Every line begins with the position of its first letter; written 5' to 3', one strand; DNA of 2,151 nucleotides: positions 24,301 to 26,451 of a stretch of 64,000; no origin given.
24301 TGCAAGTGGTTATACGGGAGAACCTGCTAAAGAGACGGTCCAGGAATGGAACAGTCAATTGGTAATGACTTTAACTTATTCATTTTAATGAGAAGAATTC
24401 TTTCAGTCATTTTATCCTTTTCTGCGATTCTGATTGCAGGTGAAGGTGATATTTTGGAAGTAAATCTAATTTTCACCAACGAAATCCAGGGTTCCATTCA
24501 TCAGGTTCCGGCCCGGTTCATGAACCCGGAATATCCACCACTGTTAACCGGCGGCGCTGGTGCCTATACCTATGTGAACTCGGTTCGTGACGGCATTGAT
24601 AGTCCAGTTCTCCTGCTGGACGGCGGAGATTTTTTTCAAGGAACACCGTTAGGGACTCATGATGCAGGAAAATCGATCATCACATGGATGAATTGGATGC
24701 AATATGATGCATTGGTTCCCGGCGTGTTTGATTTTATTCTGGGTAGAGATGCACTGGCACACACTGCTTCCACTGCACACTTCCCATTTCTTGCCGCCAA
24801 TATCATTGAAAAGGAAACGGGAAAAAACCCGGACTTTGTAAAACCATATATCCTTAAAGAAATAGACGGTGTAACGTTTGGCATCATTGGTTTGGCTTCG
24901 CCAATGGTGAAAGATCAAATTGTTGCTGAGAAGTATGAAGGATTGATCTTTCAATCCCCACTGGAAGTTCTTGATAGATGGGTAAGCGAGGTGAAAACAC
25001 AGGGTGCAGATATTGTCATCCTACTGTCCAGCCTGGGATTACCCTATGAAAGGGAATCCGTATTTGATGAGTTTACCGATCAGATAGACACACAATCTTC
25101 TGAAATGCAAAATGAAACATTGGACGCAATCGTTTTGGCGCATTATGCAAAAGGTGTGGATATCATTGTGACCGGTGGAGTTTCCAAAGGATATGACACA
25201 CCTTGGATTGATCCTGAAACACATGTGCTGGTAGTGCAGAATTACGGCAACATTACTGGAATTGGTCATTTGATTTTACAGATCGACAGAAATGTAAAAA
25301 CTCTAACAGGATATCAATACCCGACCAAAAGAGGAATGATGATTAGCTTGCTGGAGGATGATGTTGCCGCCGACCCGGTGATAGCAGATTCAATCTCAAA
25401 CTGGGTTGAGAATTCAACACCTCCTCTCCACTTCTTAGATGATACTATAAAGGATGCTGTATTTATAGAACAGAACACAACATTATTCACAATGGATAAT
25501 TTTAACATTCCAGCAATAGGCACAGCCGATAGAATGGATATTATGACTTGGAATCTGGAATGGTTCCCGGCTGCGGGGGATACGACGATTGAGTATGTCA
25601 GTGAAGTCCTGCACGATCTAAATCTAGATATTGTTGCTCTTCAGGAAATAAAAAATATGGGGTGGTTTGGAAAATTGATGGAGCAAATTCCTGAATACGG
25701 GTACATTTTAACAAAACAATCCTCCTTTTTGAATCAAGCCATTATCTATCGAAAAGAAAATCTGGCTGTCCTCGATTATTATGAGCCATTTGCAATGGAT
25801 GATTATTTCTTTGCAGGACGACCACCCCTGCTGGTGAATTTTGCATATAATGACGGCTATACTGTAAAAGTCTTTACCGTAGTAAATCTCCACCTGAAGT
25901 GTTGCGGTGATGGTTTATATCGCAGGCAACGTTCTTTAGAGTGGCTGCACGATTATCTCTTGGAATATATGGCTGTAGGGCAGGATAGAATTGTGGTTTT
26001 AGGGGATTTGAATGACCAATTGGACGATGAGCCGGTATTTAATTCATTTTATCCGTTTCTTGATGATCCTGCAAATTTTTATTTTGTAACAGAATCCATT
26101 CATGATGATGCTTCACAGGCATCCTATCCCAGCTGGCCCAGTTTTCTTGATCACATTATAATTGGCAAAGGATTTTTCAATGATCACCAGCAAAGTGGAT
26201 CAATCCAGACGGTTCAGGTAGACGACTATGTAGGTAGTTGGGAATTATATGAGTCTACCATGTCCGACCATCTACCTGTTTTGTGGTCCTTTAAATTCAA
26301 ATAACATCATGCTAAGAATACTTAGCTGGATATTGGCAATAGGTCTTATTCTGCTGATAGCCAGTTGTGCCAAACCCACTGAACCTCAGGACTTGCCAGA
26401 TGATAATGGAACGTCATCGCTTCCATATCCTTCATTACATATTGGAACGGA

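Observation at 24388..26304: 5'-nucleotidase-like domain with catalytic residues replaced, fused to an intact EEP domain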

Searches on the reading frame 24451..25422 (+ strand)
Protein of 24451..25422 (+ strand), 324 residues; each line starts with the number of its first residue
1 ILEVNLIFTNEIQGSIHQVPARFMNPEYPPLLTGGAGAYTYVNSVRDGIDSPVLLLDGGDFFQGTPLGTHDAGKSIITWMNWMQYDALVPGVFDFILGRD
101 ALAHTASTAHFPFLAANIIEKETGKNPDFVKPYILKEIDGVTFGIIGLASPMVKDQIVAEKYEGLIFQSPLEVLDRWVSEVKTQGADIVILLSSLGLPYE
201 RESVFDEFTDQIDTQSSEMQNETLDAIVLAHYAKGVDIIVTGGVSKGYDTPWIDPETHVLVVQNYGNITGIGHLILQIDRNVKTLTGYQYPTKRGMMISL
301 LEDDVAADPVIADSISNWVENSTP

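Call 33: search_protein_representatives(protein=window:24451-25422:+)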
Query: 324 residues. Proteins with E-value up to 0.001 (for the whole library): 8750; up to 1e-10: 2211; up to 1e-30: 87. The best 150 are listed.
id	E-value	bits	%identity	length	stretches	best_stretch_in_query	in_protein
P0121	3.2e-101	355.3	66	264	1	2-233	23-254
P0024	2.7e-99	349.0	50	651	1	3-322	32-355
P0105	2.0e-72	260.6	41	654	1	2-314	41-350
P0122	1.0e-69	251.8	40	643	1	2-308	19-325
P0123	6.3e-67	242.6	37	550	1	3-319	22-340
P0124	1.0e-66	241.9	40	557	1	2-316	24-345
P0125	8.8e-63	229.0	36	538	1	6-319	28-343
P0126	9.5e-63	228.9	40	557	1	4-315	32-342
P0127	3.1e-61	223.9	38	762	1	6-315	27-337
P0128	3.9e-60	220.3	37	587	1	2-322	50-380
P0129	4.0e-60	220.2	38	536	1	3-313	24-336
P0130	4.2e-59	216.9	39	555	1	3-308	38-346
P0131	2.0e-58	214.6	37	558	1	4-315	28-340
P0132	2.3e-58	214.4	36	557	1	6-317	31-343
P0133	3.2e-58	214.0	37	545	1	4-316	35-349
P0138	1.2e-52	195.7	34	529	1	4-302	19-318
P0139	1.1e-51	192.6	32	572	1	2-320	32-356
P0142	2.8e-49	184.6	31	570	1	1-317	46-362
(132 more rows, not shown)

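Call 34: search_protein_families(library=pfam, proteins=[P0122, P0123, P0124, P0125, P0127, P0128, P0131, P0138, P0139, P0142], max_evalue=0.001)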
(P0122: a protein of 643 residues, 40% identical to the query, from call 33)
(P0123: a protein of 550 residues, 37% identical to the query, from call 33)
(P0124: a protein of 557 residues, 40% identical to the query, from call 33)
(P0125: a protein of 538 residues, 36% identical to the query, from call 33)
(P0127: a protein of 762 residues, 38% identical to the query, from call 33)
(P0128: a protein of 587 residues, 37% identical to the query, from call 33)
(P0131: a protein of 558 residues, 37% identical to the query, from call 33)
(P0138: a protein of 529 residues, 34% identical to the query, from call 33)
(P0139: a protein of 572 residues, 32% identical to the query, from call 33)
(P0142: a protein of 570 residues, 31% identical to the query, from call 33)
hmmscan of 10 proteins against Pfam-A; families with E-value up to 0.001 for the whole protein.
P0122 (643 aa): 1 family
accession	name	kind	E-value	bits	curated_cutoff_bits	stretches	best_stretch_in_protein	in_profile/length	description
PF03372.29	Exo_endo_phos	-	7.8e-08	32.8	24.5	1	384-599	1-209/225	Endonuclease/Exonuclease/phosphatase family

P0123 (550 aa): 2 families
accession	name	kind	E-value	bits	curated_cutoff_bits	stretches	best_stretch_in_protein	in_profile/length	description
PF02872.23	5_nucleotid_C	-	2.4e-35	122.4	23.6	1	351-494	2-157/158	5'-nucleotidase, C-terminal domain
PF00149.33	Metallophos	-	1.1e-14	55.7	21.5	1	24-267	2-190/191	Calcineurin-like phosphoesterase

P0124 (557 aa): 4 families
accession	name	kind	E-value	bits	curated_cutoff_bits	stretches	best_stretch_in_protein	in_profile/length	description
PF02872.23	5_nucleotid_C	-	2.8e-34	118.9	23.6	1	359-504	2-157/158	5'-nucleotidase, C-terminal domain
PF00149.33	Metallophos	-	2.8e-17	64.2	21.5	1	28-274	3-190/191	Calcineurin-like phosphoesterase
PF09587.15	PGA_cap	-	8.2e-05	22.6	27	1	98-229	66-206/255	Bacterial capsule synthesis protein PGA_cap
PF21953.1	NadN_nucleosid_C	-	0.00089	19.7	27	0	381-427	28-73/199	NAD nucleotidase, C-terminal domain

P0125 (538 aa): 2 families
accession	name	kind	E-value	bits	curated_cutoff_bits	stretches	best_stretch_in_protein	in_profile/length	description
PF02872.23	5_nucleotid_C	-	2.4e-22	80.2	23.6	1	369-488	21-147/158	5'-nucleotidase, C-terminal domain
PF00149.33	Metallophos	-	2.3e-12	48.2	21.5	1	28-271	3-190/191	Calcineurin-like phosphoesterase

P0127 (762 aa): 4 families
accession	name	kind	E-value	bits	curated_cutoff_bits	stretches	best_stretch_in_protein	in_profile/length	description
PF02872.23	5_nucleotid_C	-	4.5e-63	212.5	23.6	2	351-495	1-157/158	5'-nucleotidase, C-terminal domain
PF00149.33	Metallophos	-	6.9e-12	46.6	21.5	1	30-268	6-190/191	Calcineurin-like phosphoesterase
PF09587.15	PGA_cap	-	6.8e-05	22.9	27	1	98-227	67-206/255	Bacterial capsule synthesis protein PGA_cap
PF21953.1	NadN_nucleosid_C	-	0.00089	19.7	27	0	380-432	34-87/199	NAD nucleotidase, C-terminal domain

P0128 (587 aa): 2 families
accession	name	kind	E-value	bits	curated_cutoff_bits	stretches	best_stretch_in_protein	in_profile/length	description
PF02872.23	5_nucleotid_C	-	1.2e-31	110.4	23.6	1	393-532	7-157/158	5'-nucleotidase, C-terminal domain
PF00149.33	Metallophos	-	4.6e-10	40.7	21.5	1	54-304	3-190/191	Calcineurin-like phosphoesterase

P0131 (558 aa): 3 families
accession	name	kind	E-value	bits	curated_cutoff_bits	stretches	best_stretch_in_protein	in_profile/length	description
PF02872.23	5_nucleotid_C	-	3.4e-37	128.4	23.6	1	354-499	1-157/158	5'-nucleotidase, C-terminal domain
PF00149.33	Metallophos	-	7.3e-11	43.3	21.5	1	30-271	3-190/191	Calcineurin-like phosphoesterase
PF21953.1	NadN_nucleosid_C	-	8.6e-05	23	27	1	382-434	33-86/199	NAD nucleotidase, C-terminal domain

P0138 (529 aa): 3 families
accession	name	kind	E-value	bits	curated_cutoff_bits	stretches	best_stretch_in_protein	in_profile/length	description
PF02872.23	5_nucleotid_C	-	6.9e-33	114.4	23.6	1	347-490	2-157/158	5'-nucleotidase, C-terminal domain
PF00149.33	Metallophos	-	2.3e-12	48.2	21.5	1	20-262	2-190/191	Calcineurin-like phosphoesterase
PF09587.15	PGA_cap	-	1.3e-06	28.5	27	1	91-219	67-204/255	Bacterial capsule synthesis protein PGA_cap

P0139 (572 aa): 2 families
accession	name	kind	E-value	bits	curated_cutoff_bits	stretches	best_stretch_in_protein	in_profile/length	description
PF02872.23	5_nucleotid_C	-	8.7e-39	133.6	23.6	1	365-508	1-157/158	5'-nucleotidase, C-terminal domain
PF00149.33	Metallophos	-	3.2e-07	31.4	21.5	1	37-282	4-190/191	Calcineurin-like phosphoesterase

P0142 (570 aa): 3 families
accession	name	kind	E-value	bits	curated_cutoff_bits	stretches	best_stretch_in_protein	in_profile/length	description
PF02872.23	5_nucleotid_C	-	2.4e-31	109.4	23.6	1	374-517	1-156/158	5'-nucleotidase, C-terminal domain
PF00149.33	Metallophos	-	1.8e-11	45.3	21.5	1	50-291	2-190/191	Calcineurin-like phosphoesterase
PF09587.15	PGA_cap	-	0.0002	21.4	27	1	122-255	67-210/255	Bacterial capsule synthesis protein PGA_cap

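Call 39: find_encoding_contigs(protein=P0123, flank=8000, max_places=2)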
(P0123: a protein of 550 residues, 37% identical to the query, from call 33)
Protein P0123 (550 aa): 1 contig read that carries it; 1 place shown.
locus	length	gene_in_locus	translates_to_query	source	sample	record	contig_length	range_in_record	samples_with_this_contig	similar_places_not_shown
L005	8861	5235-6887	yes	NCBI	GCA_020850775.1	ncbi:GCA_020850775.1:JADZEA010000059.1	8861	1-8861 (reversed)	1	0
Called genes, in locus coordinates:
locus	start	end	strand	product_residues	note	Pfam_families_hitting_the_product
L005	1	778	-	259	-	PF00989:PAS, PF13188:PAS_8, PF13426:PAS_9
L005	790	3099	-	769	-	PF08298:AAA_PrkA, PF06798:PrkA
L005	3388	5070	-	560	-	PF02463:SMC_N, PF13175:AAA_15 (weak), PF13476:AAA_23, PF02463:SMC_N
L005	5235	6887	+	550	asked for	PF00149:Metallophos, PF02872:5_nucleotid_C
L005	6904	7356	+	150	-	-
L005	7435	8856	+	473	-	PF00072:Response_reg, PF00158:Sigma54_activat, PF14532:Sigma54_activ_2, PF00004:AAA (weak), PF07724:AAA_2, PF07728:AAA_5 (weak), PF25601:AAA_lid_14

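Call 40: find_encoding_contigs(protein=P0124, flank=8000, max_places=2)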
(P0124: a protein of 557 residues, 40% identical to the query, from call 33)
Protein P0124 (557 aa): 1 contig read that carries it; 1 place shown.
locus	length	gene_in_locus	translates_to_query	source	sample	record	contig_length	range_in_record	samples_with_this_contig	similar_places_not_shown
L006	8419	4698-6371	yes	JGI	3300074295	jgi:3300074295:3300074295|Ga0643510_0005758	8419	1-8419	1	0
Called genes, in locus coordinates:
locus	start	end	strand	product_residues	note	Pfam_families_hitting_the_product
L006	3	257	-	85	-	?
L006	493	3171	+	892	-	PF12836:HHH_3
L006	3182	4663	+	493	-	-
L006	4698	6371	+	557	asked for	PF00149:Metallophos, PF02872:5_nucleotid_C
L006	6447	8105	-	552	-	-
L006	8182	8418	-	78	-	?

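Call 78: find_encoding_contigs(protein=P0128, flank=8000, max_places=1)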
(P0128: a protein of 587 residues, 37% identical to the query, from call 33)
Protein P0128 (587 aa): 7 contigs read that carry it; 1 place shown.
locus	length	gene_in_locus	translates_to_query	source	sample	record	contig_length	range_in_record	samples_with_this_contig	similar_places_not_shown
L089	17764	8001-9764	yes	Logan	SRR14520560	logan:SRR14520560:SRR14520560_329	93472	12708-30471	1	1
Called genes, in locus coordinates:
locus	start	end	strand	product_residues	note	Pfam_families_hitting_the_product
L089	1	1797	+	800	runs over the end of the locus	PF00932:LTD (faint)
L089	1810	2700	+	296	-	-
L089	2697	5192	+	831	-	PF12836:HHH_3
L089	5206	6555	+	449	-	-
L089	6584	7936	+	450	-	-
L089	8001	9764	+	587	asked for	PF00149:Metallophos, PF02872:5_nucleotid_C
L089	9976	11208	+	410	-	PF13191:AAA_16 (faint), PF00158:Sigma54_activat (faint), PF07724:AAA_2, PF00004:AAA (weak), PF07728:AAA_5 (faint), PF10431:ClpB_D2-small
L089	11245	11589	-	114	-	PF02591:Zn_ribbon_9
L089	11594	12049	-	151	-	PF00359:PTS_EIIA_2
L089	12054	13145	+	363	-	PF16745:RsgA_N, PF03193:RsgA_GTPase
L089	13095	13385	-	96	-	-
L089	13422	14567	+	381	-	PF01075:Glyco_transf_9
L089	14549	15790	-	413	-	PF13432:TPR_16, PF00515:TPR_1, PF13424:TPR_12, PF00515:TPR_1, PF13424:TPR_12, PF13432:TPR_16, PF13414:TPR_11, PF00515:TPR_1, +17 more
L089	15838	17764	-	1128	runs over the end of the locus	PF13181:TPR_8 (faint), PF00515:TPR_1 (faint), PF13414:TPR_11 (faint)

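Call 79: find_encoding_contigs(protein=P0125, flank=8000, max_places=1)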
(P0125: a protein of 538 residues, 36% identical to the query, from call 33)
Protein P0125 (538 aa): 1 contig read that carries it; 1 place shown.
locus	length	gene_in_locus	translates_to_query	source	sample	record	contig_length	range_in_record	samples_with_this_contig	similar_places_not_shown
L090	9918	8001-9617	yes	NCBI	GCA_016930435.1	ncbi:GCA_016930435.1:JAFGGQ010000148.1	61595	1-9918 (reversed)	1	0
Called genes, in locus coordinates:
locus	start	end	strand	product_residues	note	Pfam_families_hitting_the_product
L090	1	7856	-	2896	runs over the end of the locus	-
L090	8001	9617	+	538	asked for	PF00149:Metallophos, PF02872:5_nucleotid_C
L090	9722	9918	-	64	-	?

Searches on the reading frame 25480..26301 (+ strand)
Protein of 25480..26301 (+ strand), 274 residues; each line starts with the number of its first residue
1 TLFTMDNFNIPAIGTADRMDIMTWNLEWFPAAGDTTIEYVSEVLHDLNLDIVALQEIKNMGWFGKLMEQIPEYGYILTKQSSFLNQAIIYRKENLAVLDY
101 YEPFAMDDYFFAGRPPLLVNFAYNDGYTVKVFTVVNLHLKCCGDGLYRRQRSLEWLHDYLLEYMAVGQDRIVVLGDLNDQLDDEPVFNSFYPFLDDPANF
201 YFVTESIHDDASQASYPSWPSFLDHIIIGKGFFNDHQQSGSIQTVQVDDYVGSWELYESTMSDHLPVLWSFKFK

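Call 23: search_solved_structures(query=window:25480-26301:+, max_evalue=1, show_alignments=2)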
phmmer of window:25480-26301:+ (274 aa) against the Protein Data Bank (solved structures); distinct sequences matched with E-value up to 1: 7.
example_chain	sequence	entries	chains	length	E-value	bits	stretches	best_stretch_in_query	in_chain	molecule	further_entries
4xco_C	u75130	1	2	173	0.26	14.1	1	45-91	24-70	Signal recognition particle 54 kDa protein,signal sequence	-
2vik_A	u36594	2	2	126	0.61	12.9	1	221-264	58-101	VILLIN 14T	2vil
1dul_A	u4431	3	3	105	0.65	12.8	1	46-94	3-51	Signal recognition particle protein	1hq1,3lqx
2pxb_A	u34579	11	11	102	0.67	12.7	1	46-94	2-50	Signal recognition particle protein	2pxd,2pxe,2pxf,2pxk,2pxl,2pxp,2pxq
5aka_5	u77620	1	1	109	0.71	12.7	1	46-94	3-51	SIGNAL RECOGNITION PARTICLE PROTEIN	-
2v3c_C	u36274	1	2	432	0.82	12.4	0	40-91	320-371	SIGNAL RECOGNITION 54 KDA PROTEIN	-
3ndb_B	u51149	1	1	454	0.89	12.3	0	41-91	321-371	Signal recognition 54 kDa protein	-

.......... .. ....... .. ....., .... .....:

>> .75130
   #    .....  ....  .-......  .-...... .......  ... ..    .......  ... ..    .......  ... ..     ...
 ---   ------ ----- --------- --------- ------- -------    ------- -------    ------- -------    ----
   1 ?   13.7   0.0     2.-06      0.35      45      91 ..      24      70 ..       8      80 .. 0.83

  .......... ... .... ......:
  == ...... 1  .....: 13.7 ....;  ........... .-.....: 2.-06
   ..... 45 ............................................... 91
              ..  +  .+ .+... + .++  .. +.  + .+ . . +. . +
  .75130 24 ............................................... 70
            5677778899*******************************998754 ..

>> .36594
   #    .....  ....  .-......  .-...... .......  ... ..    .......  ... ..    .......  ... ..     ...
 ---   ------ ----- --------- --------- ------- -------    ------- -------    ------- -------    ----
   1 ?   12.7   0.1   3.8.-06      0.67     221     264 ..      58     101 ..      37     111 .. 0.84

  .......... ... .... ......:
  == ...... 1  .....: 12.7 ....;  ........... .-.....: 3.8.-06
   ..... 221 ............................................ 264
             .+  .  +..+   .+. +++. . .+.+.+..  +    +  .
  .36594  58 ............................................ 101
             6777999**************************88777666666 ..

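Call 38: search_solved_structures(query=A2, max_evalue=0.01, show_alignments=2)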
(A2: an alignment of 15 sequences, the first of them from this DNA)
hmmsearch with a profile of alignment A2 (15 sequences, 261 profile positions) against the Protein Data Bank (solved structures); distinct sequences matched with E-value up to 0.01: 12.
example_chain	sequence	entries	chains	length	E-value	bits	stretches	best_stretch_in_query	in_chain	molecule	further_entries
9fju_E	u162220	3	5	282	4.4e-08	36.1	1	6-258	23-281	Deoxyribonuclease-1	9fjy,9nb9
1dnk_A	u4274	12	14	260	7.6e-08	35.4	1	6-258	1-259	PROTEIN (DEOXYRIBONUCLEASE I (DNASE I) (E.C.3.1.21.1)) | Deoxyribonuclease-1 | DEOXYRIBONUCLEASE I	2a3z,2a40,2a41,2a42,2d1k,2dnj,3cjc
1atn_D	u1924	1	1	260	1e-07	35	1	6-258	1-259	DEOXYRIBONUCLEASE I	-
4awn_A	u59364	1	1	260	2.5e-06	30.4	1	6-257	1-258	DEOXYRIBONUCLEASE-1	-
2ddr_A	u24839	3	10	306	4.1e-06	29.7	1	106-260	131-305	Sphingomyelin phosphodiesterase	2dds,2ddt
2uyr_X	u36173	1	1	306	4.2e-06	29.7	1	106-260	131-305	SPHINGOMYELINASE C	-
1zwx_A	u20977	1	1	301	8.8e-06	28.6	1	117-255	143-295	sphingomyelinase-c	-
9sf9_A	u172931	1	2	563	2.2e-05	27.3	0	132-259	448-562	Endonuclease/exonuclease/phosphatase domain-containing protein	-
9sf8_A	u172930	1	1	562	4.4e-05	26.3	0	132-256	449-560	Endonuclease/exonuclease/phosphatase domain-containing protein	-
6wcd_A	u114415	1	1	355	6.7e-05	25.7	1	7-166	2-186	DNA-(apurinic or apyrimidinic site) lyase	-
3g6s_A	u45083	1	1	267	8.4e-05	25.4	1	26-216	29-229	Putative endonuclease/exonuclease/phosphatase family protein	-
2jc5_A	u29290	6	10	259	0.0041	19.9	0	118-258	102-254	EXODEOXYRIBONUCLEASE | PUTATIVE EXODEOXYRIBONUCLEASE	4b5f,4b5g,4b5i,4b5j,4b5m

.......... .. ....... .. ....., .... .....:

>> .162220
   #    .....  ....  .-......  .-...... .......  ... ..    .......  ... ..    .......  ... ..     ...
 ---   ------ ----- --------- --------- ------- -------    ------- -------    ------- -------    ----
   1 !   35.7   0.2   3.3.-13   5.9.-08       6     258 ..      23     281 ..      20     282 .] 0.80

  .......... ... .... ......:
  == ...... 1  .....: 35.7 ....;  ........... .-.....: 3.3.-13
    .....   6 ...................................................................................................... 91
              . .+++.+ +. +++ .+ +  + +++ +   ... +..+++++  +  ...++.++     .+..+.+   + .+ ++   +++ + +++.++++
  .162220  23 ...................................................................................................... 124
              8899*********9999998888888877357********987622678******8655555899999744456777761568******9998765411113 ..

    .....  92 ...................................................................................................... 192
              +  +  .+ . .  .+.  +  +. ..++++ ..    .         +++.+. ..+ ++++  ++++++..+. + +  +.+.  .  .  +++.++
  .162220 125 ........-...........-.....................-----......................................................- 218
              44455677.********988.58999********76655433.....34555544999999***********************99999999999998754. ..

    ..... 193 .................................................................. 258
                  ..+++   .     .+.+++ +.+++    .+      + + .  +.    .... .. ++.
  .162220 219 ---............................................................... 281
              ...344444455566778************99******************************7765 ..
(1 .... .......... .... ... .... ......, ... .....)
